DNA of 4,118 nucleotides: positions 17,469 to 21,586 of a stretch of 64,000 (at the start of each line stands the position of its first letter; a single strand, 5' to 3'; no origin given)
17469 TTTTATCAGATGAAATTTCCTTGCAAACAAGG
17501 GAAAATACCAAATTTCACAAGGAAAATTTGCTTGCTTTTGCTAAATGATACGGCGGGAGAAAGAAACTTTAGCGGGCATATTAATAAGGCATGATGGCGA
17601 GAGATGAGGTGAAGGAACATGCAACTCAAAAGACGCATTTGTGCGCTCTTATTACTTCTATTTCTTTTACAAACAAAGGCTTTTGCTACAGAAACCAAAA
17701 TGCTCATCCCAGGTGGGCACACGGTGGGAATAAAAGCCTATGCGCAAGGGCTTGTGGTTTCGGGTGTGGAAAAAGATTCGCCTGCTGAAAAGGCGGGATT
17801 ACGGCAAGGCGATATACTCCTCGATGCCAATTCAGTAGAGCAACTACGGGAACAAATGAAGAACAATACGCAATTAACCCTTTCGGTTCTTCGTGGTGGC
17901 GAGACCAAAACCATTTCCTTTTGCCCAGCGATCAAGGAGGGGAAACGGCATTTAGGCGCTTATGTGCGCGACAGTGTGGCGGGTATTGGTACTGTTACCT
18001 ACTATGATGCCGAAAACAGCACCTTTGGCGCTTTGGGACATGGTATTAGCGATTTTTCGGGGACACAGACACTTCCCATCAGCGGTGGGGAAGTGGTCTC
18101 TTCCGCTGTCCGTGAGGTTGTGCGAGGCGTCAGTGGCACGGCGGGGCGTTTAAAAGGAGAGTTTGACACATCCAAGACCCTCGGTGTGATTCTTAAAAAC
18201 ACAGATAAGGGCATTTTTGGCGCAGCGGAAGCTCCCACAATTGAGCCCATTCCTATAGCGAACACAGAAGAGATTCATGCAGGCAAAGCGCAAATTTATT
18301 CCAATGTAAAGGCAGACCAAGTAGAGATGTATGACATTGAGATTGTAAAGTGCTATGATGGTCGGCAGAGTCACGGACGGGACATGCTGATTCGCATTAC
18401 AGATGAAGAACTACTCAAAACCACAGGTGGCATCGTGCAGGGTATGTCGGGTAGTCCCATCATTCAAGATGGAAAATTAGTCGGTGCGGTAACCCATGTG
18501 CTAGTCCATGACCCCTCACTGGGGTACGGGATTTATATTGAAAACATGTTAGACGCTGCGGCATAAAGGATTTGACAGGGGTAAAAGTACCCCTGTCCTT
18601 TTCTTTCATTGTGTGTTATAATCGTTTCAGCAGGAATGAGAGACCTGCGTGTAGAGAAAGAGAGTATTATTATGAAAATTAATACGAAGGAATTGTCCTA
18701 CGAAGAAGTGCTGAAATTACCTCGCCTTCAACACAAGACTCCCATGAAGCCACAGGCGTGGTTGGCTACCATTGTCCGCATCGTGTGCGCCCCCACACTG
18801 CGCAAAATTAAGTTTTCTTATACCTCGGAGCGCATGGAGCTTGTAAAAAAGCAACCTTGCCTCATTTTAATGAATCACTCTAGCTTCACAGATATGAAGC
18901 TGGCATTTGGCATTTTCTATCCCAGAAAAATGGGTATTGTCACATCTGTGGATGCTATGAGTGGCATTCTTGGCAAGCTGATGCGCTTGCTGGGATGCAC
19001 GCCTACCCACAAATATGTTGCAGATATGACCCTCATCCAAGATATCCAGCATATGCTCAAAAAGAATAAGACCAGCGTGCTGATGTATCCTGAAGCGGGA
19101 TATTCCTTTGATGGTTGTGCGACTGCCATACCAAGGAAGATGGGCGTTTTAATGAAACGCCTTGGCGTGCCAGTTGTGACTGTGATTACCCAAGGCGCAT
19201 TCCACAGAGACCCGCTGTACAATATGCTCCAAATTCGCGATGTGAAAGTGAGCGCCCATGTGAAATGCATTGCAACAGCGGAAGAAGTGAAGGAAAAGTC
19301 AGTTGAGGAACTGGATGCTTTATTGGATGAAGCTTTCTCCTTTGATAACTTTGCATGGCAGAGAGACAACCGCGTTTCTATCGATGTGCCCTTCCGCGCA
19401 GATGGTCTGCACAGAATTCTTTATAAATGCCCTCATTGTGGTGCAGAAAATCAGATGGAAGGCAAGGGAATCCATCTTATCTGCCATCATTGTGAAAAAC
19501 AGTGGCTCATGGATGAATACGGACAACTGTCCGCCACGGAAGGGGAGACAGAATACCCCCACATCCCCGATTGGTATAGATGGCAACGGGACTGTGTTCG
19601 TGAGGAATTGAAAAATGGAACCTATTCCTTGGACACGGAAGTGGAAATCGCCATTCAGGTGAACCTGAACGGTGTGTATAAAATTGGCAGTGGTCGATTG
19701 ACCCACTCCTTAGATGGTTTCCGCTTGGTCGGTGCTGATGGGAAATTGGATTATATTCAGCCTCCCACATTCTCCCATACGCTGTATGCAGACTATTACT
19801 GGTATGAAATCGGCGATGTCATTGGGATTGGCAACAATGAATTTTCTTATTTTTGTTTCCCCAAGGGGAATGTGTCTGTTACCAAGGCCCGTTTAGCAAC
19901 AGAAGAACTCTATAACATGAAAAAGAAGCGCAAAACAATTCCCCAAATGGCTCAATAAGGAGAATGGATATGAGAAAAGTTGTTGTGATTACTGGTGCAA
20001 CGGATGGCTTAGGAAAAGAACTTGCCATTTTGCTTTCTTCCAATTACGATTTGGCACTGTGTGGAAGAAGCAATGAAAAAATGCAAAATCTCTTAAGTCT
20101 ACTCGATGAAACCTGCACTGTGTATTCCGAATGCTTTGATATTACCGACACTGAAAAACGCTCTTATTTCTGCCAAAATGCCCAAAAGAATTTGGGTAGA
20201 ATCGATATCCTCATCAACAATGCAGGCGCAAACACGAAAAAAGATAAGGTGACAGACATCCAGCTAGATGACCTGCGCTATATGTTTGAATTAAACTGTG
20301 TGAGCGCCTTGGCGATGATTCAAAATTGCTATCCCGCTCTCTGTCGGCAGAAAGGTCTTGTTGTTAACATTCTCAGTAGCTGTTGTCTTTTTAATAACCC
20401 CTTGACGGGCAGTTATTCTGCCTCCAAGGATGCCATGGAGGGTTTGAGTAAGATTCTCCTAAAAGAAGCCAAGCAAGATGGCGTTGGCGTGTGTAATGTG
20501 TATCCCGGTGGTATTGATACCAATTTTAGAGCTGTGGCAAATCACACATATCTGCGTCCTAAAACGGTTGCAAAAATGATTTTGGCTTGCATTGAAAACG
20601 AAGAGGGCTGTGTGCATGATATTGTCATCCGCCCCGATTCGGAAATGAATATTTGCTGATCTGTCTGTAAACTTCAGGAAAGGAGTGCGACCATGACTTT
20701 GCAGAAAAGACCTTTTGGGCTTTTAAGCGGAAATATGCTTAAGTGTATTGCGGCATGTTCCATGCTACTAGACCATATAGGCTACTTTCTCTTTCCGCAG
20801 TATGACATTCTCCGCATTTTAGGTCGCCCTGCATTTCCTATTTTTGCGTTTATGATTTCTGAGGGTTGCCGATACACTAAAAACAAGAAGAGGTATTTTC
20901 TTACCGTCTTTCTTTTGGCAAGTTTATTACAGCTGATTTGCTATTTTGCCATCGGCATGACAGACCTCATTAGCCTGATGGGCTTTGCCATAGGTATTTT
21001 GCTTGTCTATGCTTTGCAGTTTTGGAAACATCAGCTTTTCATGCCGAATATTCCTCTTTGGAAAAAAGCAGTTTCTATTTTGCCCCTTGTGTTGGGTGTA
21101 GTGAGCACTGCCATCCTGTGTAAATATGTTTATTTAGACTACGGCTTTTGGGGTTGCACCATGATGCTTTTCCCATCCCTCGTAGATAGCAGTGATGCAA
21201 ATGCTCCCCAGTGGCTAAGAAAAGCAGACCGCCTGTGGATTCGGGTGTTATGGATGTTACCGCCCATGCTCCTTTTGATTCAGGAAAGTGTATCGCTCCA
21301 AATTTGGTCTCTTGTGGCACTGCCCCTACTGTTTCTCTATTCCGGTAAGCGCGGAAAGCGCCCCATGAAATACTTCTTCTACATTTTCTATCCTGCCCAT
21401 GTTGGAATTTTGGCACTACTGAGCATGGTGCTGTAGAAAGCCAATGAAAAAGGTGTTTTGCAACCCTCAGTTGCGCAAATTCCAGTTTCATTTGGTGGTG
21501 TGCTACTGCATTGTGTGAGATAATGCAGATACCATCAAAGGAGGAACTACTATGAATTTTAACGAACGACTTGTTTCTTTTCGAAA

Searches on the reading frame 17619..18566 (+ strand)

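Call 73: search_protein_families(library=pfam, proteins=[window:17619-18566:+], max_evalue=0.00001)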
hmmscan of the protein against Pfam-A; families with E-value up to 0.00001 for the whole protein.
window:17619-18566:+ (315 aa): 3 families
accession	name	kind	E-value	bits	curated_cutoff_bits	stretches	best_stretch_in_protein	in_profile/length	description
PF05580.18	Peptidase_S55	-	3.6e-76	256.3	25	1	110-311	3-210/210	SpoIVB peptidase S55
PF17820.7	PDZ_6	-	8.4e-08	32.3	27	1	46-74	1-29/54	PDZ domain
PF13180.12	PDZ_2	-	1.8e-07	31.8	27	1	43-100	12-77/80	PDZ domain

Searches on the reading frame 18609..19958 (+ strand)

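Call 73: search_protein_families(library=pfam, proteins=[window:18609-19958:+], max_evalue=0.00001)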
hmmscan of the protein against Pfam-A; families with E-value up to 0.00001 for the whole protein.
window:18609-19958:+ (449 aa): 1 family
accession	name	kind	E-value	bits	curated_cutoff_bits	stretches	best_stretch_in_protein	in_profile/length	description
PF01553.26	Acyltransferase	-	2.5e-10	40.7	23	1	77-193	8-130/132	Acyltransferase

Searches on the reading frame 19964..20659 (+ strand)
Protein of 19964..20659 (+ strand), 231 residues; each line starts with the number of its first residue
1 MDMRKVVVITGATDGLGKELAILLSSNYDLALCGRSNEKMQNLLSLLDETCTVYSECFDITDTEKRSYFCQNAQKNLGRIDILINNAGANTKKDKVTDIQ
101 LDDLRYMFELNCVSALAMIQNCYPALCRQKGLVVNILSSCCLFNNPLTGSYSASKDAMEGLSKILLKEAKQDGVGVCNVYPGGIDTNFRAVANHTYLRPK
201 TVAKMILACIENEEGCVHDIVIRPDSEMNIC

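Call 73: search_protein_families(library=pfam, proteins=[window:19964-20659:+], max_evalue=0.00001)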
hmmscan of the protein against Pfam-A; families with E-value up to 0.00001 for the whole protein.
window:19964-20659:+ (231 aa): 3 families
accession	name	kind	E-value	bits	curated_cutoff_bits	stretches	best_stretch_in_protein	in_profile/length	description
PF00106.31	adh_short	-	1.4e-41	142.5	26.6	1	5-194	1-192/195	short chain dehydrogenase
PF13561.12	adh_short_C2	-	1.7e-24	87.2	27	1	11-192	1-184/236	Enoyl-(Acyl carrier protein) reductase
PF08659.16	KR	-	8.6e-08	32.7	22.6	1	7-163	3-161/180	KR domain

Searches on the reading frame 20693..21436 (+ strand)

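Call 73: search_protein_families(library=pfam, proteins=[window:20693-21436:+], max_evalue=0.00001)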
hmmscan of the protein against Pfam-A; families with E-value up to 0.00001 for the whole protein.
window:20693-21436:+ (247 aa): 1 family
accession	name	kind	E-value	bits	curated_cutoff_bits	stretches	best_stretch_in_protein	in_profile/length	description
PF05857.17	TraX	-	1.2e-27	97.7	25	1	12-244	1-217/217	TraX protein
